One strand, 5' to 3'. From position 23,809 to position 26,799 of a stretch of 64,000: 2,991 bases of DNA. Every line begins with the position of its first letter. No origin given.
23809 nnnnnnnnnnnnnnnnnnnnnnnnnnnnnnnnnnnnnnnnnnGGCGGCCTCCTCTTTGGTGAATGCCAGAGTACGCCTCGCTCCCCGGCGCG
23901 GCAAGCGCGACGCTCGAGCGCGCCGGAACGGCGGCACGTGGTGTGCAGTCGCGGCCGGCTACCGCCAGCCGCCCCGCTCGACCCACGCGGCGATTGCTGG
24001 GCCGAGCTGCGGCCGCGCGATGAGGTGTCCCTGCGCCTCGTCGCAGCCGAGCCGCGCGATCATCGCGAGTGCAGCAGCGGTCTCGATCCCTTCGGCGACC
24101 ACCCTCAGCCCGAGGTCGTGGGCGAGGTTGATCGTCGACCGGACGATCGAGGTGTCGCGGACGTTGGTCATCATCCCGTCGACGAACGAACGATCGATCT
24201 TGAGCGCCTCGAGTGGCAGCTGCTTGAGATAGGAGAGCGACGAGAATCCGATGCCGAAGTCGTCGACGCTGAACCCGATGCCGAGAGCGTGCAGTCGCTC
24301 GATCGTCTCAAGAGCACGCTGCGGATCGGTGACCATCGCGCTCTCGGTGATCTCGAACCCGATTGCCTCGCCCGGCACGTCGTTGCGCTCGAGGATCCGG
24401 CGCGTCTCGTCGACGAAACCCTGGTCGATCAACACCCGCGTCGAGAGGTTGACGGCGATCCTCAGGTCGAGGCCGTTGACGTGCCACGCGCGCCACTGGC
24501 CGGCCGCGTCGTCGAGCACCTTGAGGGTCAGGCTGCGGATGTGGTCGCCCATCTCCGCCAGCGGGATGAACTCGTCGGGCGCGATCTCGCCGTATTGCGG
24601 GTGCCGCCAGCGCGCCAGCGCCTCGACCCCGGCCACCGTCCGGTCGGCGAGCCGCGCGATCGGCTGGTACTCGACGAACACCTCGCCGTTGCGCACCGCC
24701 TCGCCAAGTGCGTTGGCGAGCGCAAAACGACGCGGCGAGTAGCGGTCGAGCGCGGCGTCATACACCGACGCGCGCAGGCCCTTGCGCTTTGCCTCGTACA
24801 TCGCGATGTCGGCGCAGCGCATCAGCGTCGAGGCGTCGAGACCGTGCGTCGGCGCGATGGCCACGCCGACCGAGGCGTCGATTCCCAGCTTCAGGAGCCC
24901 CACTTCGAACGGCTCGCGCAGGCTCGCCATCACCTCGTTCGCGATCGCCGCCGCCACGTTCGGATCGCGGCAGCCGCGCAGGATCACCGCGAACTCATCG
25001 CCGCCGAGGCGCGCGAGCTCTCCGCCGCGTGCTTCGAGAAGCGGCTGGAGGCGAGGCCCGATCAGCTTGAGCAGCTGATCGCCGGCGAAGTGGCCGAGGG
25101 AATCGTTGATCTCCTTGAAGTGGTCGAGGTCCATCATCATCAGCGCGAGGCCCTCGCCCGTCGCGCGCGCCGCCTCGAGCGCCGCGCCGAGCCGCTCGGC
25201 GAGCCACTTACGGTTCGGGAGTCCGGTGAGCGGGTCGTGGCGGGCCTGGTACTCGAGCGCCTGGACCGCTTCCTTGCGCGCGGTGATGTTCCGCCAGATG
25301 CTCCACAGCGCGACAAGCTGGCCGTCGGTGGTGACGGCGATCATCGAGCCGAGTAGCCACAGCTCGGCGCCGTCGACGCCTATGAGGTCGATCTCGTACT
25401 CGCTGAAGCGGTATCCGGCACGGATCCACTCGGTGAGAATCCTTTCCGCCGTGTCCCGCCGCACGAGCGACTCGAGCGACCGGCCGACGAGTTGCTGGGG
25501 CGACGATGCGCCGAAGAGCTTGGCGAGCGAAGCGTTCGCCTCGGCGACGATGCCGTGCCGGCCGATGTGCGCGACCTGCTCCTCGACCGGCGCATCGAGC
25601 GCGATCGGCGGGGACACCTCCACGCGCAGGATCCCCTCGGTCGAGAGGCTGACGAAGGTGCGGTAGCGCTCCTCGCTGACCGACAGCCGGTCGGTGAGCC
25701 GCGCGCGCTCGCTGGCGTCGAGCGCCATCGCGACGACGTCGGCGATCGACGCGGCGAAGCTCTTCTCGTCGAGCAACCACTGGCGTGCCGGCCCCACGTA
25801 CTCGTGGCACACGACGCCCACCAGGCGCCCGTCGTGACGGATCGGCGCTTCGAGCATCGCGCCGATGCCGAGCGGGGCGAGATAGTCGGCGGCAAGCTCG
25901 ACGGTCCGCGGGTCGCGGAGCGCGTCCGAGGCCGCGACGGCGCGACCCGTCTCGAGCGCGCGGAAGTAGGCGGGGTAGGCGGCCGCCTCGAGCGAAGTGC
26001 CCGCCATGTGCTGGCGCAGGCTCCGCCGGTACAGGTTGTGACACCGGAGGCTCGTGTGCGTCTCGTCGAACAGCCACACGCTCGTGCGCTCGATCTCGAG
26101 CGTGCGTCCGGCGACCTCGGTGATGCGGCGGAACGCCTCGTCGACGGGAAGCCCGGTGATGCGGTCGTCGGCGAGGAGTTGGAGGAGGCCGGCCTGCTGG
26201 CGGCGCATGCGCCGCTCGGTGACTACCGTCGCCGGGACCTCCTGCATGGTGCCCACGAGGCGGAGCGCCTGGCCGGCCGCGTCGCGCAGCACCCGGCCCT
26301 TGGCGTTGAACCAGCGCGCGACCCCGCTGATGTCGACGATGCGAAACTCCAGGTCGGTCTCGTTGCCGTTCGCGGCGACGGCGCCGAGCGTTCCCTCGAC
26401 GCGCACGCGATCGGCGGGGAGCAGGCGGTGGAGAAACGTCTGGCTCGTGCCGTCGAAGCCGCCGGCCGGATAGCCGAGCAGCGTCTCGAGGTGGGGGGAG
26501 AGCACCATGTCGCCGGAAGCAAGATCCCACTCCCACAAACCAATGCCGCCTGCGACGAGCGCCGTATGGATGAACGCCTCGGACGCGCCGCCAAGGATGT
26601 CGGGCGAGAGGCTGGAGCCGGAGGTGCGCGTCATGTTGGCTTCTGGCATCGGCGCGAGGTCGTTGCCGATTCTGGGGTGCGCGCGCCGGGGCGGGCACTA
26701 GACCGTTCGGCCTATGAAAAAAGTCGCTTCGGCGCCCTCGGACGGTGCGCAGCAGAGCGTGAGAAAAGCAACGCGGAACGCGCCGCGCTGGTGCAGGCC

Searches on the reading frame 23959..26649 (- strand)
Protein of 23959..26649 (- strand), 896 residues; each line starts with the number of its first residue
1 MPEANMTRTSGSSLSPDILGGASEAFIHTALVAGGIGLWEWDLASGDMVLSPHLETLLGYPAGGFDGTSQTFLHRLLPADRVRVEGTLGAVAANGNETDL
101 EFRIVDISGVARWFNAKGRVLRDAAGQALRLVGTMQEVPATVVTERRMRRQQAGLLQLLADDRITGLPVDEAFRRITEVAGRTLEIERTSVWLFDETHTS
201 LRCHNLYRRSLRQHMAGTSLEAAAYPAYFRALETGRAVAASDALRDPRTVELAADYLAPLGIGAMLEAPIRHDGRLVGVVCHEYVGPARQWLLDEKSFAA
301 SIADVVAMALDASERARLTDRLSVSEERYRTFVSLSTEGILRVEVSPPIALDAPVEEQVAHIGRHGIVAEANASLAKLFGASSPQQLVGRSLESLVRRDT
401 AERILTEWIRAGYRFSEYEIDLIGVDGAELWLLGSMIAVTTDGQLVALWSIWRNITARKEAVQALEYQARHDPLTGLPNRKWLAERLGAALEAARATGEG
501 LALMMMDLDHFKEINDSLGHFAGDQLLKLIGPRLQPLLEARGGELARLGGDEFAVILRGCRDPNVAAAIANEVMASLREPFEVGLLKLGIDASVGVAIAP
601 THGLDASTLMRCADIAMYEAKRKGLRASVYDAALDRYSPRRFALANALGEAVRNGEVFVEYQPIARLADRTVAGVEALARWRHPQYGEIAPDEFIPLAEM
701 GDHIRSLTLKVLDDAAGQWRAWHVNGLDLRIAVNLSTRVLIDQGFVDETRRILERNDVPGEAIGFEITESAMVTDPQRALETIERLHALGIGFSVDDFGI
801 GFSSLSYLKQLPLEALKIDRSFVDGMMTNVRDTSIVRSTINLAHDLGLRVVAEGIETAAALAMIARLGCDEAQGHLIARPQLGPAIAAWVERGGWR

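Call 22: search_protein_families(library=pfam, proteins=[window:23959-26649:-], max_evalue=0.001)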
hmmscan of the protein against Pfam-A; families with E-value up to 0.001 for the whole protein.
window:23959-26649:- (896 aa): 8 families
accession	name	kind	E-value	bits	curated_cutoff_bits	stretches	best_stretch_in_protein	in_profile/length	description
PF00563.25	EAL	-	1.9e-67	227.5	31.3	1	646-880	2-236/236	EAL domain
PF00990.26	GGDEF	-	5.9e-42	143.6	23.8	1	469-624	1-158/161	Diguanylate cyclase, GGDEF domain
PF01590.32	GAF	-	7.2e-17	62.6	22.4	1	169-310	2-133/133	GAF domain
PF08447.18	PAS_3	-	1.5e-15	57.6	25.6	1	50-135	4-89/89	PAS fold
PF13426.13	PAS_9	-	4e-12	46.7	27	1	365-457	10-103/103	PAS domain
PF13185.12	GAF_2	-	7e-08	33.2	28.6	1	168-311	3-136/136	GAF domain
PF00989.32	PAS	-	1.7e-07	31.7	22.6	1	365-449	20-107/113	PAS fold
PF08448.16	PAS_4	-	2e-07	31.7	23.1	0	360-459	9-109/110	PAS fold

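Call 23: find_encoding_contigs(protein=window:23959-26649:-, flank=10000, max_places=4)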
Protein window:23959-26649:- (896 aa): no gene with exactly this product is on record in the collection.
